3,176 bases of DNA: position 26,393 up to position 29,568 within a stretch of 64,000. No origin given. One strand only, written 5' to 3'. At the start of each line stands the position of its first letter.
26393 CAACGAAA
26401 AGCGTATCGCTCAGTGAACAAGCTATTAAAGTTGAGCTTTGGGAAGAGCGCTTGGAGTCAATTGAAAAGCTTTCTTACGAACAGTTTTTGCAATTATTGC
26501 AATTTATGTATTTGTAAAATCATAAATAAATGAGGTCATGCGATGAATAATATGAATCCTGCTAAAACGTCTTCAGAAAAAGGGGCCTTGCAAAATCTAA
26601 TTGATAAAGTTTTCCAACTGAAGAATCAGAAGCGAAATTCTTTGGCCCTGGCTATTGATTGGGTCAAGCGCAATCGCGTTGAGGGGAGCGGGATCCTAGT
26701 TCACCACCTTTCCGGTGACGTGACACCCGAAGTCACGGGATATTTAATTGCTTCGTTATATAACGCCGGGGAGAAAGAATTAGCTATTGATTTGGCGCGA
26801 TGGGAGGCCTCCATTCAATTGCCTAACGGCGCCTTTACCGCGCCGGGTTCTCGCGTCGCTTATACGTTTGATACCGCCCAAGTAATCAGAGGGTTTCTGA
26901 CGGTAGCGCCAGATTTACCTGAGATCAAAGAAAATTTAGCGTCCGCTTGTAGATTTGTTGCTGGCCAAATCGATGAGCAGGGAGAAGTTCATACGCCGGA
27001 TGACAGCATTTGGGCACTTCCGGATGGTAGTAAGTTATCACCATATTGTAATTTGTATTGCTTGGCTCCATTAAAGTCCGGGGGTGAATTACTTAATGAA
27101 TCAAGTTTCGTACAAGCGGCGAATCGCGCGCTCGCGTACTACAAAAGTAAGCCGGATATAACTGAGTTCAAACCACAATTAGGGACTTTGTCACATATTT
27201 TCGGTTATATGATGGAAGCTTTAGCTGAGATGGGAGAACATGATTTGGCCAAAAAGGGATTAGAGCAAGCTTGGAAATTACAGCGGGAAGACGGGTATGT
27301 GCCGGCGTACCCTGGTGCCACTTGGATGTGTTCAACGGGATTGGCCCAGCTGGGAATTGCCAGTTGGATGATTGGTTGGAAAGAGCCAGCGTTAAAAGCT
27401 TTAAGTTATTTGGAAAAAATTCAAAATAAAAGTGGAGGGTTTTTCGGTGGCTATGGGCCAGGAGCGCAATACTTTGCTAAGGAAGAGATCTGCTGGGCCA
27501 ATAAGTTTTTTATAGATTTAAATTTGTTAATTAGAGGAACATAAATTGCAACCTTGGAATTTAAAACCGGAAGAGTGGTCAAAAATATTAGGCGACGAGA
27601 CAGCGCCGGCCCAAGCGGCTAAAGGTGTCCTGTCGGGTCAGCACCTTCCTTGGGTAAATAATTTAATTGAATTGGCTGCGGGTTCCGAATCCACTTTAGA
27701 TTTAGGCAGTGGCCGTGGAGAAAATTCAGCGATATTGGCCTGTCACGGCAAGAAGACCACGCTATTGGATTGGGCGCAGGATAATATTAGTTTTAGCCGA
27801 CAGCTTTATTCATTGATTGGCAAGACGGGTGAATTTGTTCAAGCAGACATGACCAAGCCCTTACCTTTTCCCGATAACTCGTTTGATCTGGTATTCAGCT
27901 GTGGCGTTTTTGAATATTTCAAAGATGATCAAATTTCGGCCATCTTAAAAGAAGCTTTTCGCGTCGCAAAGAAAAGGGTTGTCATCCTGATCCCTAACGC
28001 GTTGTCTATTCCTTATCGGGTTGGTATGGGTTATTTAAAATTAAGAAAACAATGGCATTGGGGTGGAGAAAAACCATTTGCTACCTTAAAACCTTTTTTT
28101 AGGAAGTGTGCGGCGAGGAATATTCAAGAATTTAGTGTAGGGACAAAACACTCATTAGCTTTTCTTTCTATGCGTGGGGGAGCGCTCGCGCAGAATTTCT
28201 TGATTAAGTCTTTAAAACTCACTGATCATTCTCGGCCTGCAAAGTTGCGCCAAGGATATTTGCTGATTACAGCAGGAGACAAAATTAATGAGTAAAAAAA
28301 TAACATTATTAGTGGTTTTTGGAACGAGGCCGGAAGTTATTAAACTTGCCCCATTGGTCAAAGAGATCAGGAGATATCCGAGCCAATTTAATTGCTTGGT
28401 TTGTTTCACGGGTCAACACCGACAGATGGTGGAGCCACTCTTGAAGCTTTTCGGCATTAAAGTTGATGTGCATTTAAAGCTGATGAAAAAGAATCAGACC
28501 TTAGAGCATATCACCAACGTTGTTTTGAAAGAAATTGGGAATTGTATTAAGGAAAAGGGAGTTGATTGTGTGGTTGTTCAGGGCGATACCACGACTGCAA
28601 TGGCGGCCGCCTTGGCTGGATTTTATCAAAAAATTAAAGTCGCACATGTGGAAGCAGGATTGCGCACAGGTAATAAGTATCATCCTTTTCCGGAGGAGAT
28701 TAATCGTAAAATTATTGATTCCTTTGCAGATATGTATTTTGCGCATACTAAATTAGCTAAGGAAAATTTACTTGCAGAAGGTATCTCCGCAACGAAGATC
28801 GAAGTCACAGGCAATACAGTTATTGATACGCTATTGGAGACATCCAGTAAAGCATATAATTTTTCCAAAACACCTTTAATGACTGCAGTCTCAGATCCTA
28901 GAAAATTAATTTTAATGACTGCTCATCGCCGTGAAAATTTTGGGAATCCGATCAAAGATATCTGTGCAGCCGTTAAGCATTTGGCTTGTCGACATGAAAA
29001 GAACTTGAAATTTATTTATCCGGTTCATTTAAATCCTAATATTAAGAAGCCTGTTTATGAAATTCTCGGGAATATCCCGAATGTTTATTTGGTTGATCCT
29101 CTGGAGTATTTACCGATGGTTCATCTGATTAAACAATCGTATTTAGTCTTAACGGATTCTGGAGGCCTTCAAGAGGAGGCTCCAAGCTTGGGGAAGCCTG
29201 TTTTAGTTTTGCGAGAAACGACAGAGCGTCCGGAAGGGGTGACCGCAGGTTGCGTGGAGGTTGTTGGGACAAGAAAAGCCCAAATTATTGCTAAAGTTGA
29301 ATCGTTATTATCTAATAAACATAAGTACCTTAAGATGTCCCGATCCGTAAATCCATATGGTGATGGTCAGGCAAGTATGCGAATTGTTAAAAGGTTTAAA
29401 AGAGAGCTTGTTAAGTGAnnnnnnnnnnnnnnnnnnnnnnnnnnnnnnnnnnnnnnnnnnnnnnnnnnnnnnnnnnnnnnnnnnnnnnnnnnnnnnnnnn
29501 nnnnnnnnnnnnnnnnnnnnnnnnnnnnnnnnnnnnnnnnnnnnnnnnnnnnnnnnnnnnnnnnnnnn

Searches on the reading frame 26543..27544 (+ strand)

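Call 36: search_protein_families(library=pfam, proteins=[window:26543-27544:+], max_evalue=0.00001)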
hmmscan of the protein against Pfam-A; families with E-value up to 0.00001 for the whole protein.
window:26543-27544:+ (333 aa): 0 families

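Call 91: search_protein_families(library=pfam, proteins=[window:26543-27544:+], max_evalue=1)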
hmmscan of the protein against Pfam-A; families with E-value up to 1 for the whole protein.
window:26543-27544:+ (333 aa): 1 family
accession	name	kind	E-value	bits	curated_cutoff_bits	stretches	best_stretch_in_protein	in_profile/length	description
PF13243.12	SQHop_cyclase_C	-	0.0077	15.7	26.1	1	221-300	143-226/319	Squalene-hopene cyclase C-terminal domain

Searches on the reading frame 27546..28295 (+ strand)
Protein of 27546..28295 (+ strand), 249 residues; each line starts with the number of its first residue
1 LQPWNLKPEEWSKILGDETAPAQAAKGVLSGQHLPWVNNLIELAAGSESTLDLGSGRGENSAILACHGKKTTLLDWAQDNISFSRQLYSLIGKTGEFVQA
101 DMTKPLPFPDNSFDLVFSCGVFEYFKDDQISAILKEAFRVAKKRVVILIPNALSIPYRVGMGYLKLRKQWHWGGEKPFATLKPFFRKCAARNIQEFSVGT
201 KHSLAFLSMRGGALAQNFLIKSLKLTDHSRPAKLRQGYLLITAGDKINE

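Call 37: search_protein_families(library=pfam, proteins=[window:27546-28295:+], max_evalue=0.00001)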
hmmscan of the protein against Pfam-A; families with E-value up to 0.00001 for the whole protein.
window:27546-28295:+ (249 aa): 5 families
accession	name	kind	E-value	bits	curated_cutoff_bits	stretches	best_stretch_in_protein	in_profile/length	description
PF08241.18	Methyltransf_11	-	1e-17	65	21.2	1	51-147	1-93/95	Methyltransferase domain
PF13649.12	Methyltransf_25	-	1.5e-16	61.3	27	1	51-143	2-95/97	Methyltransferase domain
PF13847.12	Methyltransf_31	-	4.5e-12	46.3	27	1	48-149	5-109/145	Methyltransferase domain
PF08242.18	Methyltransf_12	-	1.4e-07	32.6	30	1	51-143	1-94/98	Methyltransferase domain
PF13489.12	Methyltransf_23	-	2.8e-06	27.6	27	1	45-172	21-134/164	Methyltransferase domain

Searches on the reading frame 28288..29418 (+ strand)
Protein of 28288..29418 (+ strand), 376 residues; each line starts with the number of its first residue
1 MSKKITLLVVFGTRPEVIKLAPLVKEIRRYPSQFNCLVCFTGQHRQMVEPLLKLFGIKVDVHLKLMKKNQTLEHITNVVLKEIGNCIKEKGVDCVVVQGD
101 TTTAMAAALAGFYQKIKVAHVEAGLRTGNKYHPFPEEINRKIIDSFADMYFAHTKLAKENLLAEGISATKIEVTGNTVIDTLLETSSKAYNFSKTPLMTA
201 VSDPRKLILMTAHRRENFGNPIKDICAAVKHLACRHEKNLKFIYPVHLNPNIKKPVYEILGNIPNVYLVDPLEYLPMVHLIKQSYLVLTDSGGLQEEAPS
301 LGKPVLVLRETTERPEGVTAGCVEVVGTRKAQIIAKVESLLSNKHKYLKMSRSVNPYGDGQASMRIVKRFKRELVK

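Call 37: search_protein_families(library=pfam, proteins=[window:28288-29418:+], max_evalue=0.00001)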
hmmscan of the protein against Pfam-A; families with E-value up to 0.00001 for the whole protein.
window:28288-29418:+ (376 aa): 1 family
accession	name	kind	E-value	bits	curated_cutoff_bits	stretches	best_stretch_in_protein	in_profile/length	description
PF02350.25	Epimerase_2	-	7.3e-113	377.4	30.6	1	32-368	7-344/347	UDP-N-acetylglucosamine 2-epimerase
